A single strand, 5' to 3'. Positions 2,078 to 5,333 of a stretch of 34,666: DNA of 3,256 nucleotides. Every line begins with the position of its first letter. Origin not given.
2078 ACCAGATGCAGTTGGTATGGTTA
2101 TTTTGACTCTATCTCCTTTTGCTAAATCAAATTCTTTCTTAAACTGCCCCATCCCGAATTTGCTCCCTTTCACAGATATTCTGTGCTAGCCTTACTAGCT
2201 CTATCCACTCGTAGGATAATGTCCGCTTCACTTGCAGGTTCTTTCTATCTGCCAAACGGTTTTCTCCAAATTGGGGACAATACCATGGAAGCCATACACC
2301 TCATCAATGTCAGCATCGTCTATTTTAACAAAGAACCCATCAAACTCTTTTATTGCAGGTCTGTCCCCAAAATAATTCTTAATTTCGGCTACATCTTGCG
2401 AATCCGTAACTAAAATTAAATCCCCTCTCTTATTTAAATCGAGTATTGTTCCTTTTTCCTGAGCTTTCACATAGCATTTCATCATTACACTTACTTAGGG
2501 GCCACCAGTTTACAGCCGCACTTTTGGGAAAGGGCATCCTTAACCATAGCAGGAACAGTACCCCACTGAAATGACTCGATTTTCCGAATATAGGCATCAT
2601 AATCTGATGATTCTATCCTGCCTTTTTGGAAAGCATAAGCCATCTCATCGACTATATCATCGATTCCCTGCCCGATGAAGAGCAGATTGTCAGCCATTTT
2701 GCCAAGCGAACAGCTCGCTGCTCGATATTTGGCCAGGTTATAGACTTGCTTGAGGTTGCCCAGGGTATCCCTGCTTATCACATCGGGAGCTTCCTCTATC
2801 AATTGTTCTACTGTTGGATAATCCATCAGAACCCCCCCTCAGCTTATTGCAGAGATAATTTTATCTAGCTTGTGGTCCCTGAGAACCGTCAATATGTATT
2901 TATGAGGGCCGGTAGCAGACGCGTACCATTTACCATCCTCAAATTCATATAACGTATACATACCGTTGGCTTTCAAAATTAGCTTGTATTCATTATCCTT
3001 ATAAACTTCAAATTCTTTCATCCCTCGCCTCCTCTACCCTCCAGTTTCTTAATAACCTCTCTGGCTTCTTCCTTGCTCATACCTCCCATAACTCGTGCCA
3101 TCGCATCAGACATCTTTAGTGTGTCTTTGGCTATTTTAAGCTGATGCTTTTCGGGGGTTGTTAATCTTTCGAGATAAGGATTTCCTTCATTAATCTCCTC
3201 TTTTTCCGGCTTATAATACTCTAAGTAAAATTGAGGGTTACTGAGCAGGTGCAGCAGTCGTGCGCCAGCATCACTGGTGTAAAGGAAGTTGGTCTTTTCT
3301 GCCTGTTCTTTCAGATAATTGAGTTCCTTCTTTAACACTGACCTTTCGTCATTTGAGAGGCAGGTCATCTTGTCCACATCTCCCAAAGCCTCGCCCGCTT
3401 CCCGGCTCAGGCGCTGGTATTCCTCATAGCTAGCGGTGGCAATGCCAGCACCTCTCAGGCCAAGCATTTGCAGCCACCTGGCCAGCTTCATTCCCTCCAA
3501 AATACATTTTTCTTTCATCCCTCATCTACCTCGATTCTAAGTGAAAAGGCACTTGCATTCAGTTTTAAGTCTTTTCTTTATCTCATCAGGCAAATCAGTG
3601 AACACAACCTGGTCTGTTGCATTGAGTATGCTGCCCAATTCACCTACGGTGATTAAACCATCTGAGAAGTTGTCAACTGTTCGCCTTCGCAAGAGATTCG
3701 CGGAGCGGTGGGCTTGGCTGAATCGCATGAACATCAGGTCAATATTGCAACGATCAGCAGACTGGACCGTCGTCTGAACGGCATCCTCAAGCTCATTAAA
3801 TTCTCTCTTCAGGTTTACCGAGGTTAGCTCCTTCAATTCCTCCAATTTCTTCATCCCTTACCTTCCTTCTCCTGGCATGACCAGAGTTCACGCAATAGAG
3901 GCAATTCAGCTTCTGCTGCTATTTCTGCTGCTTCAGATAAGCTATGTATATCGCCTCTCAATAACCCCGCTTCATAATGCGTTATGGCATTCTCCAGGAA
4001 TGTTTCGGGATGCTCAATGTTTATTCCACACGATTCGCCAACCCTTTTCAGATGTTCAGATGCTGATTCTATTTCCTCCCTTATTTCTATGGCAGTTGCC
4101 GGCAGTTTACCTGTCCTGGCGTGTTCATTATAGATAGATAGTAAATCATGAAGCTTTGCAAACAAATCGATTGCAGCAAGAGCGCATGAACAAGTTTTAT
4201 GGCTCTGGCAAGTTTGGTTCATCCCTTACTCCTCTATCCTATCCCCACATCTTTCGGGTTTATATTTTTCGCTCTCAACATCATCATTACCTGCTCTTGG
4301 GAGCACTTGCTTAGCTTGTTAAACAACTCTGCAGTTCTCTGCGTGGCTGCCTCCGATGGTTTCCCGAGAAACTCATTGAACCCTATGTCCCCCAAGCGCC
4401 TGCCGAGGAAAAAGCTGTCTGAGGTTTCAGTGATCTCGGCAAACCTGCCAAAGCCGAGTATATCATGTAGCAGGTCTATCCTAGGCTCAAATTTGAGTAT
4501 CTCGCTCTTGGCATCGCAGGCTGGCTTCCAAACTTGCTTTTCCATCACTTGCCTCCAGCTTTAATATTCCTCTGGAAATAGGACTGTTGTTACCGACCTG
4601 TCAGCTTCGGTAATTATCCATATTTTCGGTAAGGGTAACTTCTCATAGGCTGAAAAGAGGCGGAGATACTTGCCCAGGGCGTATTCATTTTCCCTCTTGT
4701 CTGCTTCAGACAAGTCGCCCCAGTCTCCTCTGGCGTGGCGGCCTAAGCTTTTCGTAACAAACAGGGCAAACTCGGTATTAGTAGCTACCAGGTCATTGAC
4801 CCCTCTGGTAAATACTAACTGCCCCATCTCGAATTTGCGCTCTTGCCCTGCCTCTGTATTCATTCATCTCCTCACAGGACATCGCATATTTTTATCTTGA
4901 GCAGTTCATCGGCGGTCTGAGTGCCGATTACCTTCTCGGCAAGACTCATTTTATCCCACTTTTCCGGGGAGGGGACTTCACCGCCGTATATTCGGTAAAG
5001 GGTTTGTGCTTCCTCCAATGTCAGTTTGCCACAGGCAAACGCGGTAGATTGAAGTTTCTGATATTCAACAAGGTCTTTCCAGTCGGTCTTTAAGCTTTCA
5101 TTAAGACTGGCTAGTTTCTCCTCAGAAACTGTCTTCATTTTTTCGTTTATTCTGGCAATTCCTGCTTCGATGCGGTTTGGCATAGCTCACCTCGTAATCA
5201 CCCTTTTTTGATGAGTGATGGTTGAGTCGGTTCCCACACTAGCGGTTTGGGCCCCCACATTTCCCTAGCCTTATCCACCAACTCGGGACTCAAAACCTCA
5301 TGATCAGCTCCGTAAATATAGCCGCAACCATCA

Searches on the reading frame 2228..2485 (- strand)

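Call 47: search_protein_families(library=pfam, max_evalue=0.05, proteins=[window:2228-2485:-])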
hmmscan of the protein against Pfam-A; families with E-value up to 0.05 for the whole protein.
window:2228-2485:- (85 aa): 1 family
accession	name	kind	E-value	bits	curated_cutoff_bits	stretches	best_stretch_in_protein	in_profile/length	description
PF20767.2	DUF6839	-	0.0019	18.7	24.4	1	20-65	11-53/67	Domain of unknown function (DUF6839)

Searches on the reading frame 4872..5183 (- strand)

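Call 58: search_protein_families(library=pfam, max_evalue=0.05, proteins=[window:4872-5183:-])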
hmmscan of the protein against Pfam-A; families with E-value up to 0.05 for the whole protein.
window:4872-5183:- (103 aa): 1 family
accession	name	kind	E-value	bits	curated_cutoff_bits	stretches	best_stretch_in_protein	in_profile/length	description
PF02936.19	COX4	-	0.024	15.1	26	0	18-69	23-58/138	Cytochrome c oxidase subunit IV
